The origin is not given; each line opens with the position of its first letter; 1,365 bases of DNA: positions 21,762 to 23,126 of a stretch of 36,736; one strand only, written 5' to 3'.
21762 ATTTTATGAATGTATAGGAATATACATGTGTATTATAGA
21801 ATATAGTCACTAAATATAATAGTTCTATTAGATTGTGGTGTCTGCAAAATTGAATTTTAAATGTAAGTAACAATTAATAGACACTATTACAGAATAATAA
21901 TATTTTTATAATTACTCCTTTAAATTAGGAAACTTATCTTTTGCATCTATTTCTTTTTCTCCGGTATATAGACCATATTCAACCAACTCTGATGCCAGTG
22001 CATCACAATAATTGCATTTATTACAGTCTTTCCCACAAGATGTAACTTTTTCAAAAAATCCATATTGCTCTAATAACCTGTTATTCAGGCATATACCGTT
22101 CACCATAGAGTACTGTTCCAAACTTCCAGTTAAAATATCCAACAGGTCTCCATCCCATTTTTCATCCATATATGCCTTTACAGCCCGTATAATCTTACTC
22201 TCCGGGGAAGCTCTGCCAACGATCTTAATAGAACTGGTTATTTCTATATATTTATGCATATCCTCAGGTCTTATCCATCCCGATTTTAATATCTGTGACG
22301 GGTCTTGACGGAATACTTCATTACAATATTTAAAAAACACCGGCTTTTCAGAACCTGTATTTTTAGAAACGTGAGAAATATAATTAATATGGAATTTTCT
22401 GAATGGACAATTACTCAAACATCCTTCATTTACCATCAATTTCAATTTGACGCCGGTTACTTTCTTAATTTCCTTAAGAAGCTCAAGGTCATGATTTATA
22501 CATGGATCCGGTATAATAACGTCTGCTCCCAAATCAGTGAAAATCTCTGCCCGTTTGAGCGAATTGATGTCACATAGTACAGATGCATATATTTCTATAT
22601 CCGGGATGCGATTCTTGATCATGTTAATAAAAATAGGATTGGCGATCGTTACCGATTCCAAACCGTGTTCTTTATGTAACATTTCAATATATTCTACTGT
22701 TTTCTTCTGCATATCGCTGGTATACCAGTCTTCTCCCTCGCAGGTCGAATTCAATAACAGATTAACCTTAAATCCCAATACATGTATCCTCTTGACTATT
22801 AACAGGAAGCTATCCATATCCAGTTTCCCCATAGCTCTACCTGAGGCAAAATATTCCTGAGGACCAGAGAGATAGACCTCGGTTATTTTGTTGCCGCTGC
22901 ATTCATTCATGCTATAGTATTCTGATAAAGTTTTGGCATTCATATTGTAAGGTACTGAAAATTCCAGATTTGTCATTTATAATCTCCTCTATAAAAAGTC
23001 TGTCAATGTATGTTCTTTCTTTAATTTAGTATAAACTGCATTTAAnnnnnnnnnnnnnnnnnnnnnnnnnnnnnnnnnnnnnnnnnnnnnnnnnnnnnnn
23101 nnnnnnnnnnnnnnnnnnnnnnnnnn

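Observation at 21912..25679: Two U32-family (anaerobic-hydroxylase-type) paralogues with an added CX3CX2CX2C tail, interleaved with an AKR and a DUF4405 gene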

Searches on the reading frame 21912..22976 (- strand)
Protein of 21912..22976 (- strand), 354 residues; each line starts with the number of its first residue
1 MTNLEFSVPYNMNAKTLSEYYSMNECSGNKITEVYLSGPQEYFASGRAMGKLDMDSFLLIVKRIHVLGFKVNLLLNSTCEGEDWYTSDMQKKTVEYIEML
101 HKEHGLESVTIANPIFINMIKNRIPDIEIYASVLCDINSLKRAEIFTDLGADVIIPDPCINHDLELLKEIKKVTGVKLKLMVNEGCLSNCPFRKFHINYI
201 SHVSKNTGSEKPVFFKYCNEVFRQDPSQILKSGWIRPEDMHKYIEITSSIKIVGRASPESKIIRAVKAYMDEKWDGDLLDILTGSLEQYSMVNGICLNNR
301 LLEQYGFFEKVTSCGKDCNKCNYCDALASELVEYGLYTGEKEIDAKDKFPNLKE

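Call 3: search_protein_families(library=pfam, proteins=[window:21912-22976:-], max_evalue=0.01)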
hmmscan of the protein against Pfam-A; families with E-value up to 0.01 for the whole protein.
window:21912-22976:- (354 aa): 1 family
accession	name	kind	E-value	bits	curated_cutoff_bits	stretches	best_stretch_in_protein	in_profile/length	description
PF01136.24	Peptidase_U32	-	6.8e-08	32.5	22.4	1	92-269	3-191/233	Peptidase family U32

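Call 6: search_protein_families(library=ncbifam, proteins=[window:21912-22976:-], max_evalue=0.01)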
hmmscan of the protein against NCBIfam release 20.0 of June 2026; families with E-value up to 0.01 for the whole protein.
window:21912-22976:- (354 aa): 1 family
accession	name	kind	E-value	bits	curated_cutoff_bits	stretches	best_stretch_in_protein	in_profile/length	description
TIGR00423.1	TIGR00423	subfamily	0.0085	15.4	260.25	0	13-124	27-137/310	CofH family radical SAM protein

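Call 8: find_homologous_proteins(query=window:21912-22976:-, max_evalue=0.001)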
Query window:21912-22976:- (354 aa): 664 proteins with E <= 0.001 among 2276 candidates; the best 120 are listed.
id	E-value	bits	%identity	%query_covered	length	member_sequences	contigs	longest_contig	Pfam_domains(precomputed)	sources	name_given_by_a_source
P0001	2.7e-239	811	100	100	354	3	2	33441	PF01136.26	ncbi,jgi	jgi:collagenase-like PrtC family protease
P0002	2.3e-201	686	83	100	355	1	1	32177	PF01136.26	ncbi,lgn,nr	ncbi:MAG: U32 family peptidase [Dehalococcoidales bacterium]|nr:U32 family peptidase [Dehalococcoida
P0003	3.9e-189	646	78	99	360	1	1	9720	PF01136.26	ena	-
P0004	1.6e-139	483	62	96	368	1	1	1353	PF01136.26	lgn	-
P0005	1.5e-136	473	60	96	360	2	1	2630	PF01136.26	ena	-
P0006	1.1e-135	470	61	96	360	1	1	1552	PF01136.26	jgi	-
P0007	1.1e-133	464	59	96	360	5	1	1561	PF01136.26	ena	-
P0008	3.3e-133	462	60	94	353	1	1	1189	PF01136.26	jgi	jgi:collagenase-like PrtC family protease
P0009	5.7e-133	461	60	96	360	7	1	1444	-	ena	-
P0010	1.9e-131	456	58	98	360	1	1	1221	PF01136.26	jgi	jgi:collagenase-like PrtC family protease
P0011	1.3e-129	450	58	97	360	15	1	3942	PF01136.26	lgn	-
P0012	4.2e-129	449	56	96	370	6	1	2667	PF01136.26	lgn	-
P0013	1.9e-128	447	57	97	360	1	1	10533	PF01136.26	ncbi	-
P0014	8.6e-128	444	55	96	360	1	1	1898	PF01136.26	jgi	jgi:collagenase-like PrtC family protease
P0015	1.8e-127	443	56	96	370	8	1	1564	PF01136.26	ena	-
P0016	3.2e-127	443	55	97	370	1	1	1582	PF01136.26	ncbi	-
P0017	2.0e-126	440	57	98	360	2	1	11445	PF01136.26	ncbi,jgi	jgi:collagenase-like PrtC family protease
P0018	2.0e-126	440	56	96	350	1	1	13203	PF01136.26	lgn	-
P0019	2.5e-126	440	56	96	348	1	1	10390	PF01136.26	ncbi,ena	-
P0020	3.1e-125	436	55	97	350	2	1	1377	PF01136.26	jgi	jgi:collagenase-like PrtC family protease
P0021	7.1e-125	435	54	97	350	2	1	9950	PF01136.26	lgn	-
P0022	1.1e-124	434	54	96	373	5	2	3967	PF01136.26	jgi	jgi:collagenase-like PrtC family protease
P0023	1.6e-124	434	54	100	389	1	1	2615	PF01136.26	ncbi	-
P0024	2.9e-124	433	55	97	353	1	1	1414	PF01136.26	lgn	-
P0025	3.9e-124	432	54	97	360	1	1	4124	PF01136.26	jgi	jgi:collagenase-like PrtC family protease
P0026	5.3e-124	432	53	97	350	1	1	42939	PF01136.26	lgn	-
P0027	9.6e-124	431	56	98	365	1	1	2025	PF01136.26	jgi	-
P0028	1.5e-123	430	56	96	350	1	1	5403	PF01136.26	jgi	jgi:collagenase-like PrtC family protease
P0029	2.5e-123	430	55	97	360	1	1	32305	PF01136.26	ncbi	ncbi:MAG: hypothetical protein ACOWWR_10710 [Eubacteriales bacterium]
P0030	3.4e-123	429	56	95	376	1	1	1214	PF01136.26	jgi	-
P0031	3.7e-123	429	54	98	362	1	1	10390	PF01136.26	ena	-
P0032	4.3e-123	429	55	97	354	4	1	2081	PF01136.26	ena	-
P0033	4.4e-123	429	55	100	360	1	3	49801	PF01136.26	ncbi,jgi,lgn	jgi:collagenase-like PrtC family protease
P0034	5.5e-123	429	54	96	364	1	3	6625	PF01136.26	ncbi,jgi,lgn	jgi:collagenase-like PrtC family protease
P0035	5.9e-123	428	55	97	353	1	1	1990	PF01136.26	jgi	jgi:collagenase-like PrtC family protease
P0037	1.4e-122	427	54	99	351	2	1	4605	PF01136.26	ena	-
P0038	2.1e-122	427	54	96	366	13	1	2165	PF01136.26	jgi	jgi:collagenase-like PrtC family protease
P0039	3.0e-122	426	54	97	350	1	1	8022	PF01136.26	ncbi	-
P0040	4.1e-122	426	55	96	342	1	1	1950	PF01136.26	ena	-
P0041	6.9e-121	422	52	100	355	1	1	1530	PF01136.26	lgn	-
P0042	7.7e-121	422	53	99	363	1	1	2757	PF01136.26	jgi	jgi:collagenase-like PrtC family protease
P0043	1.2e-120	421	52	99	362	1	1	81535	PF01136.26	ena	-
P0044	2.7e-120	420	54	96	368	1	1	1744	PF01136.26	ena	-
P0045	9.8e-120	418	54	97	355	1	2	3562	PF01136.26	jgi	jgi:collagenase-like PrtC family protease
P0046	2.1e-119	417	54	96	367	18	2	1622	PF01136.26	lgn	-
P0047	7.9e-119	415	54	97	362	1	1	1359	PF01136.26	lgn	-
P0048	7.9e-119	415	55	96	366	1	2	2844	PF01136.26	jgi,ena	-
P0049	9.7e-119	415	54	97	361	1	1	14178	PF01136.26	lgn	-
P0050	1.0e-118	415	54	96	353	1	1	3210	PF01136.26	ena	-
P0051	1.2e-118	414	53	96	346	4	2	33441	PF01136.26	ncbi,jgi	jgi:collagenase-like PrtC family protease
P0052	3.6e-118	413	55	96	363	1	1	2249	PF01136.26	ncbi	ncbi:U32 family peptidase [Chloroflexota bacterium]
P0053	3.7e-118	413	53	98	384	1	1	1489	PF01136.26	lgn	-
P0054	5.0e-118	412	56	100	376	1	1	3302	PF01136.26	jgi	jgi:collagenase-like PrtC family protease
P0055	5.1e-118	412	53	96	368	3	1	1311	PF01136.26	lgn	-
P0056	6.8e-118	412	54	96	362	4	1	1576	PF01136.26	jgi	jgi:collagenase-like PrtC family protease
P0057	6.8e-118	412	54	96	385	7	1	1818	PF01136.26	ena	-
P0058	9.0e-118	411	54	96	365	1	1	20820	PF01136.26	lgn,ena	-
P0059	1.1e-117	411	52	96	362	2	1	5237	PF01136.26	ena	-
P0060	1.1e-117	411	55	97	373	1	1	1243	PF01136.26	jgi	-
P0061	1.2e-117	411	53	99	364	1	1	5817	PF01136.26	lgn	-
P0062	1.2e-117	411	52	98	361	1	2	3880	PF01136.26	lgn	-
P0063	1.4e-117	411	51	99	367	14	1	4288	PF01136.26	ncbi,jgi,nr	ncbi:MAG: hypothetical protein JRJ02_08435 [Deltaproteobacteria bacterium]|nr:hypothetical protein [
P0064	2.2e-117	410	54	97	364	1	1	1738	PF01136.26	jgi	-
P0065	2.3e-117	410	57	89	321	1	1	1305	PF01136.26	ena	-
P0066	2.8e-117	410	53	96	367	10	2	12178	PF01136.26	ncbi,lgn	-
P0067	3.1e-117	410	53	96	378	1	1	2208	PF01136.26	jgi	-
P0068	4.7e-117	409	55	95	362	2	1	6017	PF01136.26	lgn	-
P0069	5.6e-117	409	54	99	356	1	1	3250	PF01136.26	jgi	jgi:collagenase-like PrtC family protease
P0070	5.9e-117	409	54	94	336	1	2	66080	PF01136.26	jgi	jgi:collagenase-like PrtC family protease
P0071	6.3e-117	409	52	96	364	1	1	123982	PF01136.26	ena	-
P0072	9.9e-117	408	51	97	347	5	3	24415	PF01136.26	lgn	-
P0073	1.3e-116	408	53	98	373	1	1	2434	PF01136.26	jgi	-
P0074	1.4e-116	408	52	97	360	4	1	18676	PF01136.26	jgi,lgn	jgi:collagenase-like PrtC family protease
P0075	1.5e-116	407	53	96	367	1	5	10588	PF01136.26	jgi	jgi:collagenase-like PrtC family protease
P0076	1.9e-116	407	53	96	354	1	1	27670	PF01136.26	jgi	jgi:collagenase-like PrtC family protease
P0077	2.1e-116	407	52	97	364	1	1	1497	PF01136.26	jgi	jgi:collagenase-like PrtC family protease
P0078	2.8e-116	407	55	96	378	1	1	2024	PF01136.26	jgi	jgi:collagenase-like PrtC family protease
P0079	2.8e-116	407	53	98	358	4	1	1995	PF01136.26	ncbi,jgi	jgi:collagenase-like PrtC family protease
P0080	3.0e-116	406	54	99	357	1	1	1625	PF01136.26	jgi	-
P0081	3.6e-116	406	54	96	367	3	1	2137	PF01136.26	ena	-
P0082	4.1e-116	406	50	99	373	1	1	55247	PF01136.26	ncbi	ncbi:hypothetical protein ACFLYS_00165 [Chloroflexota bacterium]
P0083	7.4e-116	405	51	96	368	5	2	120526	PF01136.26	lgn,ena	-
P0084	1.1e-115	405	52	96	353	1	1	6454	PF01136.26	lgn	-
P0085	1.3e-115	404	54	96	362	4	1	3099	PF01136.26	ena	-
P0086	2.0e-115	404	53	97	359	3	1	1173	PF01136.26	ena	-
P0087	2.0e-115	404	51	96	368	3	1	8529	PF01136.26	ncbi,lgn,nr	ncbi:MAG: hypothetical protein JW954_07965 [Dehalococcoidaceae bacterium]|nr:hypothetical protein [D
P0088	2.3e-115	404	50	99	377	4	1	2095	PF01136.26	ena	-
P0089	2.7e-115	403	52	97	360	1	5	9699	PF01136.26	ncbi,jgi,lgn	jgi:collagenase-like PrtC family protease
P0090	3.9e-115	403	54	99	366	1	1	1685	PF01136.26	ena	-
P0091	4.7e-115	403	50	99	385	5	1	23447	PF01136.26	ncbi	ncbi:U32 family peptidase [Chloroflexota bacterium]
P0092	4.8e-115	402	51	97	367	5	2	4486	PF01136.26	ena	-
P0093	4.8e-115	402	53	96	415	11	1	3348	PF01136.26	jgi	-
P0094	5.3e-115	402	51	96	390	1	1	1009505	PF01136.26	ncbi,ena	-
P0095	5.5e-115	402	52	96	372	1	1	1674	PF01136.26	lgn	-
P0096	5.7e-115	402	52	96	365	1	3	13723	PF01136.26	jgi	jgi:collagenase-like PrtC family protease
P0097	6.6e-115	402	51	96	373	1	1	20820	PF01136.26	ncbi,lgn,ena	-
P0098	7.3e-115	402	52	96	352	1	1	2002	PF01136.26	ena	-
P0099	8.3e-115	402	53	96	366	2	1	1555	PF01136.26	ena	-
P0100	9.6e-115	401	52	96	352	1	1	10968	PF01136.26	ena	-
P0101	1.2e-114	401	52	97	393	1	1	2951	PF01136.26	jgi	jgi:collagenase-like PrtC family protease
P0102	1.3e-114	401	53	96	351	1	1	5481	PF01136.26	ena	-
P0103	1.3e-114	401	52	96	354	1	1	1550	PF01136.26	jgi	jgi:collagenase-like PrtC family protease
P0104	1.4e-114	401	53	96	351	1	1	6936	PF01136.26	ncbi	-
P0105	1.5e-114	401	52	96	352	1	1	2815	PF01136.26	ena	-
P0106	1.9e-114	400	52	96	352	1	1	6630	PF01136.26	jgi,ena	-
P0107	2.2e-114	400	50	96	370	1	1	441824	PF01136.26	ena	-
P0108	2.6e-114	400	52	95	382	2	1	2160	PF01136.26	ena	-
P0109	3.5e-114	400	51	96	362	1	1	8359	PF01136.26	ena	-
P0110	3.9e-114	400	51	96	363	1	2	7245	PF01136.26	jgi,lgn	jgi:collagenase-like PrtC family protease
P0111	4.5e-114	399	52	94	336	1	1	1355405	PF01136.26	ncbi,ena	-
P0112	6.8e-114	399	52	97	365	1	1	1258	PF01136.26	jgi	jgi:collagenase-like PrtC family protease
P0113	7.0e-114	399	53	96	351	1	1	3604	PF01136.26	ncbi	-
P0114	7.3e-114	399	53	96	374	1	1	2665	PF01136.26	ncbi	-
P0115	9.1e-114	398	54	96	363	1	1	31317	PF01136.26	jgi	jgi:collagenase-like PrtC family protease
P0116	1.0e-113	398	54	96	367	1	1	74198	PF01136.26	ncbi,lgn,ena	-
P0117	1.0e-113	398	52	97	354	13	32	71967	PF01136.26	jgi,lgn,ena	jgi:collagenase-like PrtC family protease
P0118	1.3e-113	398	52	97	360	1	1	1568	PF01136.26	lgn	-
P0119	1.3e-113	398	51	96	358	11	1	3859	PF01136.26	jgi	jgi:collagenase-like PrtC family protease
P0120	1.8e-113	397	52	96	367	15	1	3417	PF01136.26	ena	-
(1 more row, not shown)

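Call 9: search_solved_structures(query=window:21912-22976:-, max_evalue=10, show_alignments=2)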
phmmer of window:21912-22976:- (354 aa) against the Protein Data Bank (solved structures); distinct sequences matched with E-value up to 10: 5.
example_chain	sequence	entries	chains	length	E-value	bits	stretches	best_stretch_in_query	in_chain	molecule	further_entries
5d88_A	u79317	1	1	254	4.3e-07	32.6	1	67-205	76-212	Predicted protease of the collagenase family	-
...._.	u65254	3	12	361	0.086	15.1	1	133-175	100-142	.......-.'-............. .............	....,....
3khj_A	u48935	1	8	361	0.086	15.1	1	133-175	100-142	Inosine-5-monophosphate dehydrogenase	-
3ffs_A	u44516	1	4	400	0.1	14.9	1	133-175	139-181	Inosine-5-monophosphate dehydrogenase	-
8phd_A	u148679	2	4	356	0.25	13.6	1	155-207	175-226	Cell division cycle protein 123 homolog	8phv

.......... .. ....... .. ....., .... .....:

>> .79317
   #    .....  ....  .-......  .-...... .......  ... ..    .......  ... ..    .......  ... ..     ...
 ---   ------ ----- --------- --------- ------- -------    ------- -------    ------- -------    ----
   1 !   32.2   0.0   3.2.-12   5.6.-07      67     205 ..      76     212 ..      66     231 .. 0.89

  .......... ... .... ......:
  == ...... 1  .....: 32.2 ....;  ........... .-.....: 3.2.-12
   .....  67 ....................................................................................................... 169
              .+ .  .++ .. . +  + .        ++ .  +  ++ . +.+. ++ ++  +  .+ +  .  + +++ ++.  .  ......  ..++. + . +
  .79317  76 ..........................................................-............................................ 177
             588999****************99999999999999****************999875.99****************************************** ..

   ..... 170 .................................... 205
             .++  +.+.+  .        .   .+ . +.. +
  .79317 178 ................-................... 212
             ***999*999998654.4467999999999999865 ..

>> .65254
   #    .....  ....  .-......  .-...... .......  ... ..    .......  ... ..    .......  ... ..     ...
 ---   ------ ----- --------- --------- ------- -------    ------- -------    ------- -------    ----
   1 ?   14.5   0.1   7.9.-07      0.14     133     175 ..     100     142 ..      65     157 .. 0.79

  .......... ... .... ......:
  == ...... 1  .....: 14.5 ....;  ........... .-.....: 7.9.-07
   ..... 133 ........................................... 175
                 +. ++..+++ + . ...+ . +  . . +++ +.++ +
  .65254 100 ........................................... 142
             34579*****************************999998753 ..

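Call 10: find_encoding_contigs(protein=P0094, flank=10000, max_places=2)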
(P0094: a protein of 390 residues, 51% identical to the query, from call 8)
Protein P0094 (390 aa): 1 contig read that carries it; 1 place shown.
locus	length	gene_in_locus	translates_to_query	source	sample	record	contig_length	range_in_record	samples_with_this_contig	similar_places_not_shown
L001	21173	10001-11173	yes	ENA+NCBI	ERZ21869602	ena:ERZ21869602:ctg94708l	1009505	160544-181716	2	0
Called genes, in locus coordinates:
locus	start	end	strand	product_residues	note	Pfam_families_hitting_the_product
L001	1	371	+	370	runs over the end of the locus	-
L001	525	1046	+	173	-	PF08279:HTH_11 (weak)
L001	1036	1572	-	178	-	-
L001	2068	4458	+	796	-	PF13426:PAS_9, PF00989:PAS, PF08448:PAS_4, PF13426:PAS_9, PF08447:PAS_3, PF00989:PAS, PF08448:PAS_4, PF13426:PAS_9, +6 more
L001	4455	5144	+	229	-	PF00072:Response_reg, PF00486:Trans_reg_C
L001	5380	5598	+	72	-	-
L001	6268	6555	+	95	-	PF01799:Fer2_2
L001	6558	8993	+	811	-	PF01315:Ald_Xan_dh_C, PF02738:MoCoBD_1, PF20256:MoCoBD_2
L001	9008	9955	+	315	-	PF00941:FAD_binding_5, PF03450:CO_deh_flav_C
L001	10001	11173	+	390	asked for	PF01136:Peptidase_U32 (weak)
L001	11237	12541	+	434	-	-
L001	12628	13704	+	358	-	PF01136:Peptidase_U32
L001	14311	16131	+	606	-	PF00989:PAS (faint), PF13426:PAS_9, PF08447:PAS_3 (weak), PF00512:HisKA, PF02518:HATPase_c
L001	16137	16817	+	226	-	PF00072:Response_reg, PF00486:Trans_reg_C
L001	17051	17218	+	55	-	-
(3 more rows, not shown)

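Call 11: find_encoding_contigs(protein=P0111, flank=10000, max_places=2)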
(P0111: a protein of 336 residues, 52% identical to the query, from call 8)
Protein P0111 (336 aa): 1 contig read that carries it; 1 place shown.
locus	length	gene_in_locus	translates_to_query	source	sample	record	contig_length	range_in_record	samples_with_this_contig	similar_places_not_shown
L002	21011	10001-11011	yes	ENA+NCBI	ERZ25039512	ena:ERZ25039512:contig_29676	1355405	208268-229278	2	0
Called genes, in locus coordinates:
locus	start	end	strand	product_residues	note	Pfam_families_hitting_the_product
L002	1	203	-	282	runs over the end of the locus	-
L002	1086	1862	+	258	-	-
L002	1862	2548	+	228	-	-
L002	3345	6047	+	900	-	PF10518:TAT_signal (weak), PF21423:AhtL-like_1st, PF00384:Molybdopterin, PF01568:Molydop_binding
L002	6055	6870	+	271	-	PF12838:Fer4_7 (faint), PF13187:Fer4_9 (faint), PF13247:Fer4_11, PF13620:CarboxypepD_reg, PF13715:CarbopepD_reg_2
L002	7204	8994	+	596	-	PF02310:B12-binding, PF04055:Radical_SAM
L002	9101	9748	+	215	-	PF01871:AMMECR1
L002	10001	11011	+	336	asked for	PF01136:Peptidase_U32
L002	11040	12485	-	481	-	PF02310:B12-binding, PF04055:Radical_SAM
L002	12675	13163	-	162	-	PF19700:DUF6198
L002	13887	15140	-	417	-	PF02310:B12-binding, PF04055:Radical_SAM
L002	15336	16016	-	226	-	PF02613:Nitrate_red_del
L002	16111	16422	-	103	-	-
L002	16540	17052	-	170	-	PF13620:CarboxypepD_reg (weak), PF17802:SpaA (faint), PF00775:Dioxygenase_C (faint), PF13715:CarbopepD_reg_2 (faint), PF17210:SdrD_B (faint), PF22904:NOMO1-like_2nd (faint), PF13620:CarboxypepD_reg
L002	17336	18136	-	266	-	PF12838:Fer4_7 (weak), PF13247:Fer4_11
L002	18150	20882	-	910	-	PF00384:Molybdopterin, PF01568:Molydop_binding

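Call 12: find_encoding_contigs(protein=P0029, flank=10000, max_places=2)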
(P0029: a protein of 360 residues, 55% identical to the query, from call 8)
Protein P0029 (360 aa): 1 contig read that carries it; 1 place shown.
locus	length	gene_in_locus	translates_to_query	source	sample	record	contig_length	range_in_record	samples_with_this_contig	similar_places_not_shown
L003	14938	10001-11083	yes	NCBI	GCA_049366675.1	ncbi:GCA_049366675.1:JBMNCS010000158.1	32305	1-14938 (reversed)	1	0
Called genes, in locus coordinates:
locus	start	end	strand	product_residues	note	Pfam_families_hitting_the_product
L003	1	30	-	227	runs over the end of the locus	PF00072:Response_reg, PF00486:Trans_reg_C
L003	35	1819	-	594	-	PF00989:PAS (weak), PF13426:PAS_9, PF08447:PAS_3 (faint), PF13426:PAS_9, PF00512:HisKA, PF02518:HATPase_c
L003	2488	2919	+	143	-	PF00072:Response_reg (weak)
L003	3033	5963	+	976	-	PF21423:AhtL-like_1st (weak), PF00384:Molybdopterin (faint), PF01568:Molydop_binding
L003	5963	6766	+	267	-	PF12838:Fer4_7 (faint), PF13247:Fer4_11, PF13187:Fer4_9 (weak), PF12837:Fer4_6 (weak), PF13237:Fer4_10 (weak), PF00037:Fer4, PF13620:CarboxypepD_reg (weak)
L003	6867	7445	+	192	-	-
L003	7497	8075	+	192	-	-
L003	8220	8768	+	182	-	-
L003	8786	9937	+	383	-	PF01136:Peptidase_U32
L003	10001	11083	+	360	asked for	PF01136:Peptidase_U32 (weak)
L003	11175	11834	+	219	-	PF14358:DUF4405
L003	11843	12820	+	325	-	-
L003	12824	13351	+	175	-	PF04205:FMN_bind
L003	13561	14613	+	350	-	PF18152:DAHP_snth_FXD, PF00793:DAHP_synth_1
